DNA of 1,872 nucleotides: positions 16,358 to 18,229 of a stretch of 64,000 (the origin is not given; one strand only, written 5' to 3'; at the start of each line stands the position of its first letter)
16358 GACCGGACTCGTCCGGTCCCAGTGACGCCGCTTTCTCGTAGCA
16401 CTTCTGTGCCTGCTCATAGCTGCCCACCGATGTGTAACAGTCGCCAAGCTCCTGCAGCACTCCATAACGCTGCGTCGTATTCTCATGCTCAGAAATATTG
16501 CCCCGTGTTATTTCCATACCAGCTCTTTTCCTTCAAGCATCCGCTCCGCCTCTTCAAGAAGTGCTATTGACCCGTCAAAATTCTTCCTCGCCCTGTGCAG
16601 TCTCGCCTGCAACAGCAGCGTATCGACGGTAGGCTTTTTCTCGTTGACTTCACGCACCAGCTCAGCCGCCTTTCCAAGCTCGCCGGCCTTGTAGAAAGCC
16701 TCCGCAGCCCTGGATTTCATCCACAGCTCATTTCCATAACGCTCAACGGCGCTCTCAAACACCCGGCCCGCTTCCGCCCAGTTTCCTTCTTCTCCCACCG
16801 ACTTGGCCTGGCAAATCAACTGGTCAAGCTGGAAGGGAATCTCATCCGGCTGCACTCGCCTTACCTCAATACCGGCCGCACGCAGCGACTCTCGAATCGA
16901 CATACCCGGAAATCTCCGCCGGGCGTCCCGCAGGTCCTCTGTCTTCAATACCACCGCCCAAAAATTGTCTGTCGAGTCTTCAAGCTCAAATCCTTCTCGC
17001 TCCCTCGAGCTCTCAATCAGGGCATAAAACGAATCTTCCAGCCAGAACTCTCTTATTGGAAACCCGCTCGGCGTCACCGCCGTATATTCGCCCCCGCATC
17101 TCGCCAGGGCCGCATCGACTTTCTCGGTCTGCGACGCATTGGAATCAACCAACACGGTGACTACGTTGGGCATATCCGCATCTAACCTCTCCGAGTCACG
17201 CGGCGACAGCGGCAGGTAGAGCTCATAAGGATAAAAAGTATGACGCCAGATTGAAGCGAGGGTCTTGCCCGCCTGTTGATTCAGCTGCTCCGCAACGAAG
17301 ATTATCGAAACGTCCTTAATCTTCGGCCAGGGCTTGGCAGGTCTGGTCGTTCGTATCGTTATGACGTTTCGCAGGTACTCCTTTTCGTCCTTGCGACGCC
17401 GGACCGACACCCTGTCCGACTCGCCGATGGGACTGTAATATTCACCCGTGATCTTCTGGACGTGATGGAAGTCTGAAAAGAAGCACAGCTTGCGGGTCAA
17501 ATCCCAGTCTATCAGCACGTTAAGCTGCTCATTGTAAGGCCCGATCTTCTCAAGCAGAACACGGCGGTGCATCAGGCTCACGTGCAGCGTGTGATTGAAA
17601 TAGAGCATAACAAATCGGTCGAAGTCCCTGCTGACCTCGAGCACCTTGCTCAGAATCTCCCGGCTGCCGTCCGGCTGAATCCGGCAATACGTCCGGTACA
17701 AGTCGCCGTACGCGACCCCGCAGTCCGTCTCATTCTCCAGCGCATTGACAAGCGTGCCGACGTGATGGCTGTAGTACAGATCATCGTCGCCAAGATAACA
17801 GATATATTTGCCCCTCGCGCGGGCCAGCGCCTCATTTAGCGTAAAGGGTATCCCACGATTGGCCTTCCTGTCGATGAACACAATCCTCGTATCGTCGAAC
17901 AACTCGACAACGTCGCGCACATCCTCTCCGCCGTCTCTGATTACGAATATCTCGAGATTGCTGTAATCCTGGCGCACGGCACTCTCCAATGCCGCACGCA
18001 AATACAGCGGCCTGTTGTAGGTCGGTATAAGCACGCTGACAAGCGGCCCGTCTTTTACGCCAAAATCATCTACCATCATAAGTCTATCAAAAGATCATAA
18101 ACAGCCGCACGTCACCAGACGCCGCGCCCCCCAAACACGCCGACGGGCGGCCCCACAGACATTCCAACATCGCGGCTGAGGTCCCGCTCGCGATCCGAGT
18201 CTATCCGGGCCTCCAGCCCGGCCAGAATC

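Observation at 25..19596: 19.6-kb operon of TPR-decorated glycosyltransferase/methyltransferase megaenzymes directly downstream of flgK-flgL: candidate protein (flagellin?) glycosylation machine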

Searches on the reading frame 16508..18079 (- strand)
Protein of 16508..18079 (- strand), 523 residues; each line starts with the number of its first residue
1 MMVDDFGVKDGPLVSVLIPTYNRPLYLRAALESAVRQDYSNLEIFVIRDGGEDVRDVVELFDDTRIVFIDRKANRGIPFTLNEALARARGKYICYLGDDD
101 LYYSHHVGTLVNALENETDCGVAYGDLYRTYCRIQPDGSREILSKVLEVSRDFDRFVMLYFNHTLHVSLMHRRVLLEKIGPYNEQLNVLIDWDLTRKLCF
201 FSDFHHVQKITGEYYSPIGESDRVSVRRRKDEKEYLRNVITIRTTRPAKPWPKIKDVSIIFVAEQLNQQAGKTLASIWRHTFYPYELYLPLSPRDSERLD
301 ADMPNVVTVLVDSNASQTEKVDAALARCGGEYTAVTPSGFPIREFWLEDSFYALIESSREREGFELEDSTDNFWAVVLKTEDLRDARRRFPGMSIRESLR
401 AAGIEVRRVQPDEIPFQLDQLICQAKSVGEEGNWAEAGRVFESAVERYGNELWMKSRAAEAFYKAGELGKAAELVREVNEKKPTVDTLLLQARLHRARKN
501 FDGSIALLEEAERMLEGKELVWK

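Call 3: search_protein_families(library=pfam, proteins=[window:16508-18079:-], max_evalue=0.01)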
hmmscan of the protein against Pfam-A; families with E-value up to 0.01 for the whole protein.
window:16508-18079:- (523 aa): 6 families
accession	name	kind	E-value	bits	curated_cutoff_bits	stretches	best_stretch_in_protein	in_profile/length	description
PF00535.33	Glycos_transf_2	-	2.1e-21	77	23.3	1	15-120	1-110/168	Glycosyl transferase family 2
PF13641.12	Glyco_tranf_2_3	-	2.1e-08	34.9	27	1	14-118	3-114/230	Glycosyltransferase like family 2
PF14559.12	TPR_19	-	4.9e-06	27.2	25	1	430-484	3-57/68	Tetratricopeptide repeat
PF13424.12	TPR_12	-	0.00065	20.3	30.1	0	470-516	28-76/77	Tetratricopeptide repeat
PF07719.23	TPR_2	-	0.0015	18.9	27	0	487-511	3-27/34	Tetratricopeptide repeat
PF13428.12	TPR_14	-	0.0019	19.1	23.5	0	486-516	2-32/44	Tetratricopeptide repeat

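Call 8: search_protein_families(library=ncbifam, proteins=[window:16508-18079:-], max_evalue=0.001)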
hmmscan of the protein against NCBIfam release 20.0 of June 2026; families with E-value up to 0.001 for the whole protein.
window:16508-18079:- (523 aa): 17 families
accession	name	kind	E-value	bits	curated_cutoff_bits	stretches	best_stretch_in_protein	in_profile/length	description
NF050050.1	ProtGlycPglI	equivalog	4.4e-14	52.5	500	1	12-117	2-111/306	GalNAc(5)-diNAcBac-PP-undecaprenol beta-1,3-glucosyltransferase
NF007453.0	PRK10018.1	equivalog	5.7e-14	52.4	382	1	9-112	3-109/280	colanic acid biosynthesis glycosyltransferase WcaA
TIGR04017.1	WcaA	equivalog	1.9e-13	50.6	495.75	1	9-113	2-109/279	colanic acid biosynthesis glycosyltransferase WcaA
NF047683.1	TeichurnBiosyTuaG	equivalog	2.8e-13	50.1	400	1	10-116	4-113/252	teichuronic acid biosynthesis protein TuaG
TIGR03937.1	PgaC_IcaA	equivalog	9.7e-13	47.8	422.3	1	8-125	41-161/407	poly-beta-1,6-N-acetyl-D-glucosamine synthase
NF007482.0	PRK10073.1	equivalog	1e-11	44.4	423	1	12-120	6-117/334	glycosyltransferase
TIGR04440.1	glyco_TIGR04440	domain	3.4e-10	40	70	1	14-129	2-121/215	TIGR00180 family glycosyltransferase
NF041394.1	GtaseAglG_Halo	equivalog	4.5e-10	39.3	440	1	14-131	3-123/304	glucosyl-dolichyl phosphate glucuronosyltransferase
NF038299.1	EPS_HpsN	equivalog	2.3e-09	36.7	425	1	12-128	1-120/317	hormogonium polysaccharide biosynthesis glycosyltransferase HpsN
NF053739.1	GlytfEpsEBac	equivalog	2.3e-08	33.3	450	1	12-121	1-114/265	glycosyltransferase EpsE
NF041875.1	EPS_EpsD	equivalog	2.9e-08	33.5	370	1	14-100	1-90/325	exopolysaccharide biosynthesis glycosyltransferase EpsD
TIGR04242.1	nodulat_NodC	equivalog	8.1e-07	28.3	550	1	9-127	45-168/395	chitooligosaccharide synthase NodC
NF038302.1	EPS_HpsE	equivalog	1.3e-05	24.4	300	1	15-137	4-134/307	hormogonium polysaccharide biosynthesis glycosyltransferase HpsE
NF008520.0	PRK11447.1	equivalog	6.6e-05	20.9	858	1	415-485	458-528/1157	cellulose synthase complex outer membrane protein BcsC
TIGR03111.1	glyc2_xrt_Gpos1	hypoth_equivalog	0.00021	20.2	363.95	1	10-120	47-162/439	TIGR03111 family XrtG-associated glycosyltransferase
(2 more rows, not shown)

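Call 44: search_solved_structures(query=window:16508-18079:-, max_evalue=0.01)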
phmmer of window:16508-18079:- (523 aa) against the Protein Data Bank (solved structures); distinct sequences matched with E-value up to 0.01: 20.
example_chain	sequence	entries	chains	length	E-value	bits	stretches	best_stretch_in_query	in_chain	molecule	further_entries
9jma_A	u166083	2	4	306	1.4e-15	60.2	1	13-200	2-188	GalNAc(5)-diNAcBac-PP-undecaprenol beta-1,3-glucosyltransferase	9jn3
2z87_A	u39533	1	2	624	2e-14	56.3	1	7-236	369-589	Chondroitin synthase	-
2z86_A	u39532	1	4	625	2.1e-14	56.3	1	7-236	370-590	Chondroitin synthase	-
5hea_A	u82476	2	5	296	3e-12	49.2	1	10-122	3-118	Putative glycosyltransferase (GalT1)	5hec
1h7l_A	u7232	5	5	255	1.2e-09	40.5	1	12-179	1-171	SPORE COAT POLYSACCHARIDE BIOSYNTHESIS PROTEIN SPSA | PROTEIN (SPORE COAT POLYSACCHARIDE BIOSYNTHESIS PROTEIN SPSA)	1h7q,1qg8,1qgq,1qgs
6p61_A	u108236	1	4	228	2.7e-08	36.1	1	8-115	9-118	Glycosyltransferase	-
8vh7_A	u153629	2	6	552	7.8e-08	34.6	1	11-117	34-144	Heparosan synthase B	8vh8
8viw_A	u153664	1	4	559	8.1e-08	34.6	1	11-117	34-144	Heparosan synthase B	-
9omj_A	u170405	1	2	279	1.3e-07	33.9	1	14-106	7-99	Glycosyltransferase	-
9omm_A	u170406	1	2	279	1.4e-07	33.7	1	14-106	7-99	Glycosyltransferase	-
9omh_A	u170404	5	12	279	1.4e-07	33.7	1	14-106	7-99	Glycosyltransferase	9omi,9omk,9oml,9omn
3bcv_A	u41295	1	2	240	7.5e-07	31.4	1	12-130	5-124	Putative glycosyltransferase protein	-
6yv7_B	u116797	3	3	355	6.5e-05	25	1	12-119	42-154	Glycosyl transferase, family 2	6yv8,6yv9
6yv7_A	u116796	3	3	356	6.6e-05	25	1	12-119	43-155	Glycosyl transferase, family 2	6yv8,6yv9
5tze_C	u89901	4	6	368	0.0003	22.8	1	15-102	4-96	Glycosyl transferase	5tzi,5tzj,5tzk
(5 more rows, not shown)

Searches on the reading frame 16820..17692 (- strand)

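Call 72: search_protein_families(library=pfam, proteins=[window:16820-17692:-], max_evalue=1)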
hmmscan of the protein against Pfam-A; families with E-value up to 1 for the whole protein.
window:16820-17692:- (291 aa): 1 family
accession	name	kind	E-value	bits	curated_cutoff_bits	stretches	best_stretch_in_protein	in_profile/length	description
PF09548.15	Spore_III_AB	-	0.31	11.5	32.5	1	133-171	73-111/170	Stage III sporulation protein AB (spore_III_AB)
